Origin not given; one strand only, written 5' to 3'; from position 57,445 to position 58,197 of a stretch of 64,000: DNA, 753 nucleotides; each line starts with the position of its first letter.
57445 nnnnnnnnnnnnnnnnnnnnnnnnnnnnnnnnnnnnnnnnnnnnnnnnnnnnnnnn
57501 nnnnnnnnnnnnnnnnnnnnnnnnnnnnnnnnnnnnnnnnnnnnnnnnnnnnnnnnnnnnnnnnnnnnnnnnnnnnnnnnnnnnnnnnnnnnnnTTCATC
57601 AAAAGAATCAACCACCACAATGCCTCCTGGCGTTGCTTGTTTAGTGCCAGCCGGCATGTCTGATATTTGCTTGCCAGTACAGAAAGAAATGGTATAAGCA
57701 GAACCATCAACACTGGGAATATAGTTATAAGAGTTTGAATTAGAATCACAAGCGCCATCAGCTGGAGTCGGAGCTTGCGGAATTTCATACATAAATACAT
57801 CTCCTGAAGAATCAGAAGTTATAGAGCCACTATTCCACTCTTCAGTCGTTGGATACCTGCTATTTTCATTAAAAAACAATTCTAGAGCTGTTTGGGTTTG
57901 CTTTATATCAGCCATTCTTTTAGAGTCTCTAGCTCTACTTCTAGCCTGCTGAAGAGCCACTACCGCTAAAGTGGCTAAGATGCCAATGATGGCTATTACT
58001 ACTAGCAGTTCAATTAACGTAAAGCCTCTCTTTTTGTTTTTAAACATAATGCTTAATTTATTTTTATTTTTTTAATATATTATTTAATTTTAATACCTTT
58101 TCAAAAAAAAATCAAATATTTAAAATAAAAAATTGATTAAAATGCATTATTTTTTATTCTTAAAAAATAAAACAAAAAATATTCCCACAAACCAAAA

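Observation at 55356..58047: Combinatorial type IV pilin family: one conserved pilin core carrying none, either or both of two lectin-like C-terminal modules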

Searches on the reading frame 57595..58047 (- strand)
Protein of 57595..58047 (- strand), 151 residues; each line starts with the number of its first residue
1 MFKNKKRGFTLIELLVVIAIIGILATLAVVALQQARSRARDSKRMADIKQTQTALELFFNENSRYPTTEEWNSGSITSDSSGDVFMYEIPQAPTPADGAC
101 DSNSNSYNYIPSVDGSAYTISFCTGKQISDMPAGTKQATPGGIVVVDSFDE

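Call 63: find_related_loci(query=A5, collection=metagenome_contigs, flank=10000)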
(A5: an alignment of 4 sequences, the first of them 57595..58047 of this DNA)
Query A5 (151 aa) in metagenome_contigs; peptide patterns used: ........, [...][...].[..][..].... (x = any residue, [..] = any of these).
600 stretches matched a pattern (row limit reached: there are more); 401 encode a relative of the query (tblastn E <= 1e-3); the best 80 are kept; 80 distinct loci.
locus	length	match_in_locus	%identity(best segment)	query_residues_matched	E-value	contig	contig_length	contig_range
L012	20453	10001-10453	99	1-151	3e-100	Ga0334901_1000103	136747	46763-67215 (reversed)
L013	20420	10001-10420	74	1-140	4e-72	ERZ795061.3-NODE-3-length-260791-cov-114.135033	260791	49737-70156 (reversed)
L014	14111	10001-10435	69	3-149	1e-55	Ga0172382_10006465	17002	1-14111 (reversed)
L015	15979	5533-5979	60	1-147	1e-55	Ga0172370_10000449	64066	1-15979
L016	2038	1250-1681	58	6-147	8e-55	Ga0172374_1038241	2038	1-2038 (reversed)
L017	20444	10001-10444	56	2-151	5e-49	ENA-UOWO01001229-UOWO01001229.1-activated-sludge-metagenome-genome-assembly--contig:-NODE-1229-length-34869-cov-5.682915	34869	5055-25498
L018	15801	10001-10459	57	1-151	6e-49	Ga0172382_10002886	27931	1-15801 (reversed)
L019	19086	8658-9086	55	6-146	1e-48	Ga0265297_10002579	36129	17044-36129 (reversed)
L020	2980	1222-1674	54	1-150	1e-48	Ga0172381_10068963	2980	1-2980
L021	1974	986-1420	52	5-147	1e-48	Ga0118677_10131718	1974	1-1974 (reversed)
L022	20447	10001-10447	53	1-148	1e-46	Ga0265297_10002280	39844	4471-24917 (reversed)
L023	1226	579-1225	56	6-143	3e-48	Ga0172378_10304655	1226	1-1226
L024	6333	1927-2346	54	4-143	8e-45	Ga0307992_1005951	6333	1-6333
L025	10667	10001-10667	57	1-144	9e-43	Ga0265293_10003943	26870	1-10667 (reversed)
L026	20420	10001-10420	51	6-143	1e-38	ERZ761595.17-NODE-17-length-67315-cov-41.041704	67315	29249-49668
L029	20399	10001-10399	49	5-143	2e-33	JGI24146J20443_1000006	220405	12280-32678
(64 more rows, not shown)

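Call 70: search_protein_families(library=pfam, proteins=[L029:3607-4647:+, L029:4659-5318:+, L029:5320-5937:+, L029:6334-8094:+, L029:8104-9309:+, L029:9388-9876:+, L029:9998-10408:+, L029:10503-11453:+, L029:11913-13277:+, L029:16201-19626:+], max_evalue=0.001)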
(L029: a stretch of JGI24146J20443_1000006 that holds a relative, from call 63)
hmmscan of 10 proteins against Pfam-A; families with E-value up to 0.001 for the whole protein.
L029:3607-4647:+ (346 aa): 5 families
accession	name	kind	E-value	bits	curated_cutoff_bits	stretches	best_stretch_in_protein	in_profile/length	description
PF11104.14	PilM_2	-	2.3e-49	168.6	27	1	13-343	1-339/340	Type IV pilus assembly protein PilM;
PF14450.12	FtsA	-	5.5e-13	49.8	31.8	1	187-325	2-114/127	Cell division protein FtsA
PF06723.19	MreB_Mbl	-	3.6e-08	33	27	0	254-311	246-305/327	MreB/Mbl protein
PF08841.16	DDR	-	3e-05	23.7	24.6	0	183-237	133-188/328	Diol dehydratase reactivase ATPase-like domain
PF25216.1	Volactin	-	8.2e-05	22.7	35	1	171-304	154-292/321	Volactin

L029:4659-5318:+ (219 aa): 0 families

L029:5320-5937:+ (205 aa): 0 families

L029:6334-8094:+ (586 aa): 6 families
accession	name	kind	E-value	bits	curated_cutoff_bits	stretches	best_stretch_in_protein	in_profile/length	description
PF00437.27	T2SSE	-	3.1e-126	421.4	24.9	1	181-582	4-370/370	Type II/IV secretion system protein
PF05157.20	MshEN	-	1.6e-06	28.4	23.1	1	59-148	1-89/90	MshEN domain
PF13401.12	AAA_22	-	1.6e-05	25.7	27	1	317-358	3-44/130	AAA domain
PF13173.12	AAA_14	-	0.00062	20.2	27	0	320-363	3-47/129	AAA domain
PF25199.1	nSTAND_NTPase5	-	0.00076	19.8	34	0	315-355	37-78/145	Novel STAND NTPase 5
PF13191.12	AAA_16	-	0.00092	20.2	32.6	0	314-367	19-64/167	AAA ATPase domain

L029:8104-9309:+ (401 aa): 1 family
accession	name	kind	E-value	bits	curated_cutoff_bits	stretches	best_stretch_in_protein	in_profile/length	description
PF00482.28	T2SSF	-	2.7e-56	189.3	25.2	2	68-191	1-125/125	Type II secretion system (T2SS), protein F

L029:9388-9876:+ (162 aa): 1 family
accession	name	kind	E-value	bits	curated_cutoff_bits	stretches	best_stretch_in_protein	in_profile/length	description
PF07963.17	N_methyl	-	1.7e-09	37.3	21.2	1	23-46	2-25/27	Prokaryotic N-terminal methylation motif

L029:9998-10408:+ (136 aa): 1 family
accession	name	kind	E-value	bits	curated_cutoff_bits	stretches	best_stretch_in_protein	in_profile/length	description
PF07963.17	N_methyl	-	1.6e-09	37.3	21.2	1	2-25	3-26/27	Prokaryotic N-terminal methylation motif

L029:10503-11453:+ (316 aa): 2 families
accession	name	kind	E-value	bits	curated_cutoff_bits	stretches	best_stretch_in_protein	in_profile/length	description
PF02388.22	FemAB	-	1.1e-43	150.1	24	3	211-309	304-404/406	FemAB family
PF13480.13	Acetyltransf_6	-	2.2e-13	51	22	1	146-268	8-137/143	Acetyltransferase (GNAT) domain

L029:11913-13277:+ (454 aa): 1 family
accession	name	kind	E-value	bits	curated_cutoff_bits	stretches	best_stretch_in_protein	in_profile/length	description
PF25788.1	Ig_Rha78A_N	-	9.6e-09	35.9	27.4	1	236-313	21-103/105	Rha78A-like, N-terminal immunoglobulin domain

L029:16201-19626:+ (1141 aa): 0 families

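Call 73: search_protein_families(library=pfam, proteins=[L012:8649-9917:+, L012:12967-14166:+, L012:14293-16107:+, L012:16148-17452:+, L012:17751-18251:+, L012:18319-19020:+, L012:19028-20299:+, L012:6673-7566:+, L012:3071-5872:-, L012:11674-12726:+], max_evalue=0.001)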
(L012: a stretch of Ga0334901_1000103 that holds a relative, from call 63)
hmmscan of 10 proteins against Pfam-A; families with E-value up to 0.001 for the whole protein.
L012:8649-9917:+ (422 aa): 2 families
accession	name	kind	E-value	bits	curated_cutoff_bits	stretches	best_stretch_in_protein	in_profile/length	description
PF05193.26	Peptidase_M16_C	-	6e-39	134.2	23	1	167-341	1-179/181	Peptidase M16 inactive domain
PF00675.25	Peptidase_M16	-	2.6e-37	128.4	22.3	1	20-156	8-143/149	Insulinase (Peptidase family M16)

L012:12967-14166:+ (399 aa): 4 families
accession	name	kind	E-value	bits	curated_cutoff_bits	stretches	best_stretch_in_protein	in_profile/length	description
PF00575.29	S1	-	1.3e-37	128.5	22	3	199-269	1-73/74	S1 RNA binding domain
PF23459.1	S1_RRP5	-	4.2e-13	50.1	27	1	201-264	2-65/72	RRP5 S1 domain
PF21710.3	Spt6_S1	-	2.2e-06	28.3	27.5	0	200-265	14-80/91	Spt6, S1/OB domain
PF13509.12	S1_2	-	0.00029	21.3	21.8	0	286-308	1-23/61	S1 domain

L012:14293-16107:+ (604 aa): 7 families
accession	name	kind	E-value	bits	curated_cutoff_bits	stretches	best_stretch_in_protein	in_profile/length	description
PF01434.24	Peptidase_M41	-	3.4e-66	223.2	29.9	1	412-601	1-191/191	Peptidase family M41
PF00004.35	AAA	-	5.2e-45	153.5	21.2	1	199-331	1-130/131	ATPase family associated with various cellular activities (AAA)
PF17862.7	AAA_lid_3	-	1e-13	51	27.2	1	354-396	1-43/45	AAA+ lid domain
PF06480.20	FtsH_ext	-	6.9e-07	29.9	25.5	1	8-70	1-70/103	FtsH Extracellular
PF23902.1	AAA_lid_PRS2_C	-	1.1e-05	25.9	34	1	337-404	3-71/73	PRS2 AAA+ lid C-terminal domain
PF07728.20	AAA_5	-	2.9e-05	24.5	22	1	198-320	1-137/139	AAA domain (dynein-related subfamily)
PF06068.19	TIP49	-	0.00011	21.9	23.8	1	164-233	25-89/347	TIP49 P-loop domain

L012:16148-17452:+ (434 aa): 1 family
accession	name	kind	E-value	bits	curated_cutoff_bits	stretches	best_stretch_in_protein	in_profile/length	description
PF07963.17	N_methyl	-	7.2e-08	32.1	21.2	1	5-28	3-26/27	Prokaryotic N-terminal methylation motif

L012:17751-18251:+ (166 aa): 1 family
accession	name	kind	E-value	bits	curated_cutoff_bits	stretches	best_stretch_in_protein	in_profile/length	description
PF01029.23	NusB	-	9.9e-35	120.3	23.1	1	7-132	3-132/133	NusB family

L012:18319-19020:+ (233 aa): 4 families
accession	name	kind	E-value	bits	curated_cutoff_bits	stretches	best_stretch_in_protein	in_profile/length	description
PF14622.11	Ribonucleas_3_3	-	1.9e-39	135.2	35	1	20-150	1-125/128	Ribonuclease-III-like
PF00636.31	Ribonuclease_3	-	8.3e-28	97.6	27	1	46-137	1-102/102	Ribonuclease III domain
PF00035.32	dsrm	-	7.8e-14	52.5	23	1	165-229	1-64/66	Double-stranded RNA binding motif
PF22935.1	RM44_endonuclase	-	7.1e-10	39.5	27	1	14-132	13-139/139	Large ribosomal subunit protein mL44, endonuclease domain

L012:19028-20299:+ (423 aa): 5 families
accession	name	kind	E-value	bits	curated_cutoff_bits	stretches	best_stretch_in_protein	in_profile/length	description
PF00437.27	T2SSE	-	3.3e-45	154.8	24.9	1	191-358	132-293/370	Type II/IV secretion system protein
PF13476.12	AAA_23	-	0.00011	23.3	27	1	197-221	15-39/201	AAA domain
PF13555.12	AAA_29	-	0.00017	21.7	27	1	201-223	22-44/61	P-loop containing region of AAA domain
PF13401.12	AAA_22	-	0.0002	22.1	27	0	200-228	4-32/130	AAA domain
PF13173.12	AAA_14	-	0.00048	20.6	27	0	202-245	3-46/129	AAA domain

L012:6673-7566:+ (297 aa): 0 families

L012:3071-5872:- (933 aa): 5 families
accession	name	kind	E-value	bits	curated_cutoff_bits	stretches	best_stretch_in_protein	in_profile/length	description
PF00476.26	DNA_pol_A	-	4.1e-156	520.2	34.3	1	549-924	3-381/381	DNA polymerase family A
PF02739.22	5_3_exonuc_N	-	1.2e-52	178.4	34.3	1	4-173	1-164/164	5'-3' exonuclease, N-terminal resolvase-like domain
PF01367.25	5_3_exonuc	-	8.4e-30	103.6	40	1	175-270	2-96/97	5'-3' exonuclease, C-terminal SAM fold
PF01612.26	DNA_pol_A_exo1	-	5.4e-28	98.4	23.6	1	315-516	1-173/173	3'-5' exonuclease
PF22619.2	DNA_polI_exo1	-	1.6e-11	44.6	27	1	405-464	38-97/140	DNA polymerase I, ribonuclease H-like domain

L012:11674-12726:+ (350 aa): 2 families
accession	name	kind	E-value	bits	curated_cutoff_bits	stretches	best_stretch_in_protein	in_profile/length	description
PF07963.17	N_methyl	-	3.2e-08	33.2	21.2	1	3-27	2-26/27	Prokaryotic N-terminal methylation motif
PF07603.17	Lcl_C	-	0.00038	21.2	34.9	0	247-303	27-95/117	Lcl C-terminal domain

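Call 84: search_protein_representatives(protein=window:57595-58047:-)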
Query: 151 residues. Proteins with E-value up to 0.001 (for the whole library): 141664; up to 1e-10: 9447; up to 1e-30: 304. The best 150 are listed.
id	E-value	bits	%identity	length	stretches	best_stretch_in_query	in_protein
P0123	2.0e-89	312.7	97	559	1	1-151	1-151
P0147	1.0e-70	252.1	82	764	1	1-144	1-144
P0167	6.1e-67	239.9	79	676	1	4-145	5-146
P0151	3.9e-66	237.3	77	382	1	1-145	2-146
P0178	1.8e-65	235.1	75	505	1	2-145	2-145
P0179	2.2e-65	234.9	76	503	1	4-145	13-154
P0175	4.9e-65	233.7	76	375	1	4-146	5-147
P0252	9.4e-65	232.8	73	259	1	1-147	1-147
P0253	1.7e-64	232.0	76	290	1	1-145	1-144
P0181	2.7e-64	231.3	76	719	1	4-146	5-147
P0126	8.5e-64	229.7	75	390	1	7-147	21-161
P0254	8.9e-64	229.6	73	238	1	6-147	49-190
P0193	3.8e-61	221.1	73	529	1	4-145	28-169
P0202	4.7e-59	214.3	73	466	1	4-147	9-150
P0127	5.7e-59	214.1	74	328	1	16-145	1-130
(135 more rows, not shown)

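Call 89: search_protein_families(library=pfam, alignment_id=A7, max_evalue=0.0001)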
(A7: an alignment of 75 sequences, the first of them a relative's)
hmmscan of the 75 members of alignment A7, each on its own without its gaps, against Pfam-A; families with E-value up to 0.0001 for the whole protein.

A. member 1, P0291 (377 aa): 2 families
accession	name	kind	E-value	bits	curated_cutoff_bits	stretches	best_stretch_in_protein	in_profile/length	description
PF09603.15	Fib_succ_major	-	3.7e-23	83.2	33.9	1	177-375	1-186/187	Fibrobacter succinogenes major domain (Fib_succ_major)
PF07963.17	N_methyl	-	1.3e-05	25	21.2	1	18-38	5-25/27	Prokaryotic N-terminal methylation motif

B. families by the number of members that match (of 75 scanned): 22 families
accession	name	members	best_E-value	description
PF07963.17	N_methyl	69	9.6e-11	Prokaryotic N-terminal methylation motif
PF09603.15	Fib_succ_major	24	6.9e-92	Fibrobacter succinogenes major domain (Fib_succ_major)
PF13385.13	Laminin_G_3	4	1.5e-26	Concanavalin A-like lectin/glucanases superfamily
PF17164.10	DUF5122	3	8.5e-36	Domain of unknown function (DUF5122) beta-propeller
PF15899.11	BNR_6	3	1.1e-11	BNR-Asp box repeat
PF07603.17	Lcl_C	3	2.8e-09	Lcl C-terminal domain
PF24316.1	Tli3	3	2.1e-05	T6SS Tli3 immunity protein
PF08309.17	LVIVD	2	3.1e-27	LVIVD repeat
PF18998.6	Flg_new_2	2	1.7e-13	Divergent InlB B-repeat domain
PF08334.16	T2SSG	2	7.5e-07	Type II secretion system (T2SS), protein G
PF21722.4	Gly_rich_2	1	5.1e-14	Glycine-rich domain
PF00669.25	Flagellin_N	1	1.2e-11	Bacterial flagellin N-terminal helical region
PF15902.12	Sortilin-Vps10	1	1.5e-10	Sortilin, neurotensin receptor 3,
PF02973.23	Sialidase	1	5.3e-10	Sialidase, N-terminal domain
PF07953.20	Toxin_R_bind_N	1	4.7e-09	Clostridium neurotoxin, N-terminal receptor binding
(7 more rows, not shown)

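Call 94: find_homologous_proteins(query=L012:19028-20299:+, max_evalue=1e-30)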
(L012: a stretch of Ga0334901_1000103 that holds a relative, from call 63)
Query L012:19028-20299:+ (423 aa): 8000 proteins with E <= 1e-30 among 8000 candidates; the best 120 are listed.
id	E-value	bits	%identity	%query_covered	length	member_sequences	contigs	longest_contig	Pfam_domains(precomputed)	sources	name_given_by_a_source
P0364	1.1e-266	902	100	100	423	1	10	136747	PF00437.27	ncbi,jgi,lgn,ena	jgi:twitching motility protein PilT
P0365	1.4e-266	902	100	100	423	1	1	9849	PF00437.27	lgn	-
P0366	1.2e-252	856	93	100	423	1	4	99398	PF00437.27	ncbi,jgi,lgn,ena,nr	ncbi:MAG: PilT/PilU family type 4a pilus ATPase [Patescibacteria group bacterium]|nr:PilT/PilU famil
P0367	1.5e-252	855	94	100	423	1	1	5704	PF00437.27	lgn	-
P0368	3.4e-241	818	88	100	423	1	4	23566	PF00437.27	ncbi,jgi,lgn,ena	-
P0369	7.5e-226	768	84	100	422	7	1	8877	PF00437.27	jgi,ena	-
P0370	7.2e-213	725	81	100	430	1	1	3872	PF00437.27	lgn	-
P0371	3.6e-212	723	79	100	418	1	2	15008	PF00437.27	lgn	-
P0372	1.0e-197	675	76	100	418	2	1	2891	PF00437.27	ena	-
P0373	2.2e-193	661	73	100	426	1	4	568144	PF00437.27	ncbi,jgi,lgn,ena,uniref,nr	ncbi:type IV pili twitching motility protein PilT [Candidatus Falkowbacteria bacterium HGW-Falkowbac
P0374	9.9e-188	642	71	100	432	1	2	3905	PF00437.27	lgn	-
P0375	7.5e-164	564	66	100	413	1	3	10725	PF00437.27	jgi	jgi:twitching motility protein PilT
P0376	1.6e-163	562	66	100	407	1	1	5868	PF00437.27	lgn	-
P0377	5.8e-161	554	64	100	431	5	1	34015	PF00437.27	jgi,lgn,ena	-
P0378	1.1e-156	540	51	68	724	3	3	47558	PF13173.13,PF00437.27,PF13604.13,PF13245.13,PF13555.13,PF00004.36,PF13401.13,PF07728.21,PF03215.22,PF04851.22,PF13191.13,PF01935.24,PF24883.3,PF00005.34,PF12775.14,PF01580.25,PF25199.2,PF20720.4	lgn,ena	-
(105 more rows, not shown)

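Call 95: list_cluster_members(proteins=[P0364, P0365, P0366, P0367, P0368, P0369, P0370, P0371])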
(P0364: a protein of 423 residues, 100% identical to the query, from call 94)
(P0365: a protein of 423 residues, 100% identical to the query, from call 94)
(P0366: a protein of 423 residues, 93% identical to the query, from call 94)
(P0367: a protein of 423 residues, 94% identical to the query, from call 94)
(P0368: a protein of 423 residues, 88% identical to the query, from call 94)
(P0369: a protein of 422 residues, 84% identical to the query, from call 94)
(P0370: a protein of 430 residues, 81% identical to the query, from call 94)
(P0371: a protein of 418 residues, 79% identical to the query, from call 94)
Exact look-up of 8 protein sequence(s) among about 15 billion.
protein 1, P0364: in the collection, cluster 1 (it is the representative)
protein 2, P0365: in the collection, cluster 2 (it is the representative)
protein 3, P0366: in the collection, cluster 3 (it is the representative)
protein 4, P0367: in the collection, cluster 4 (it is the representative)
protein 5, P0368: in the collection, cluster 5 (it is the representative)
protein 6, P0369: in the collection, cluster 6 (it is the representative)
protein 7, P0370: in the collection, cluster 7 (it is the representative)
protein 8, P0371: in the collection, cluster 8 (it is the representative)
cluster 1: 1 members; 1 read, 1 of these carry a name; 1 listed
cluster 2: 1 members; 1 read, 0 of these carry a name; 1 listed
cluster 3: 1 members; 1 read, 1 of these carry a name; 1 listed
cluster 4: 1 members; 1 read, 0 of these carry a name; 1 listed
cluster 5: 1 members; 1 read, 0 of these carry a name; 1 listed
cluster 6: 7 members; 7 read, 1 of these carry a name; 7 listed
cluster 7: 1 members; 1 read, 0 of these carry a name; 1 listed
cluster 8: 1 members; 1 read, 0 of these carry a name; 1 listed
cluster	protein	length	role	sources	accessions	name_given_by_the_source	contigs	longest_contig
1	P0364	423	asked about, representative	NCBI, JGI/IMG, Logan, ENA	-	twitching motility protein PilT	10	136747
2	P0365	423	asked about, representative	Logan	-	-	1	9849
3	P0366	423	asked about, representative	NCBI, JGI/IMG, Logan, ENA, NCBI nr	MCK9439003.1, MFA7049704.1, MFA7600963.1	MAG: PilT/PilU family type 4a pilus ATPase [Patescibacteria group bacterium] | PilT/PilU family type 4a pilus ATPase [Patescibacteria group bacterium]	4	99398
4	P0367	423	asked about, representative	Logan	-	-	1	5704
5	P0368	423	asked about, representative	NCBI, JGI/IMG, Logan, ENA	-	-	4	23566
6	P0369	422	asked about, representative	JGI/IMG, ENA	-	-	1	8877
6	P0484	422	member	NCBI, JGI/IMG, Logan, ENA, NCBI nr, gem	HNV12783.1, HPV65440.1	MAG TPA: PilT/PilU family type 4a pilus ATPase [bacterium] | PilT/PilU family type 4a pilus ATPase [bacterium]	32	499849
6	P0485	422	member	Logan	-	-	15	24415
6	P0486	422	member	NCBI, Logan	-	-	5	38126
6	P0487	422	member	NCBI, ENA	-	-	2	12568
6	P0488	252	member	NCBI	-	-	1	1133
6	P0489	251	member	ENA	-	-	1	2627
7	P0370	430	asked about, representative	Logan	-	-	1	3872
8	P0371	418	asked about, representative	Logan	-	-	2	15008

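Call 96: find_encoding_contigs(protein=P0366, flank=10000, max_places=3)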
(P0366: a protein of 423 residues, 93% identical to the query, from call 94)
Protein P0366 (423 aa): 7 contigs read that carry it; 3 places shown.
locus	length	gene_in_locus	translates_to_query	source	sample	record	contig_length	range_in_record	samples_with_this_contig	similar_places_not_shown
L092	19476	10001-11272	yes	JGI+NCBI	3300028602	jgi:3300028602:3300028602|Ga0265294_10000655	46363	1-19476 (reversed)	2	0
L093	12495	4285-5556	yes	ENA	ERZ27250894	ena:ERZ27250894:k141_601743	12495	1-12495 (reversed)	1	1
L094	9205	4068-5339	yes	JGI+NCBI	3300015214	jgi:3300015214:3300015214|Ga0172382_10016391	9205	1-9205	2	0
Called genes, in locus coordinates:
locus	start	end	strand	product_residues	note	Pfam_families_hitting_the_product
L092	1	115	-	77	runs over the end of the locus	-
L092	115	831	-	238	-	PF20582:UPF0758_N, PF04002:RadC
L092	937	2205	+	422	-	PF00675:Peptidase_M16, PF05193:Peptidase_M16_C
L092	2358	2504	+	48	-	-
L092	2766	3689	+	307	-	-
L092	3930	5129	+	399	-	PF21710:Spt6_S1 (faint), PF23459:S1_RRP5 (faint), PF00575:S1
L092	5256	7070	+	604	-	PF06480:FtsH_ext (weak), PF00004:AAA, PF23902:AAA_lid_PRS2_C (weak), PF17862:AAA_lid_3, PF01434:Peptidase_M41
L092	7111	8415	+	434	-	PF07963:N_methyl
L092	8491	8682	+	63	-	PF01783:Ribosomal_L32p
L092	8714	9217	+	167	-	PF01029:NusB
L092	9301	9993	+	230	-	PF22935:RM44_endonuclase, PF14622:Ribonucleas_3_3, PF00636:Ribonuclease_3, PF00035:dsrm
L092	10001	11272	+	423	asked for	PF00437:T2SSE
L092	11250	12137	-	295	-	PF23023:Anti-Pycsar_Apyc1 (weak), PF00753:Lactamase_B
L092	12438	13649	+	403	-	PF00078:RVT_1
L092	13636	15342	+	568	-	-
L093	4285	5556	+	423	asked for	PF00437:T2SSE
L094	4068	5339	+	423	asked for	PF00437:T2SSE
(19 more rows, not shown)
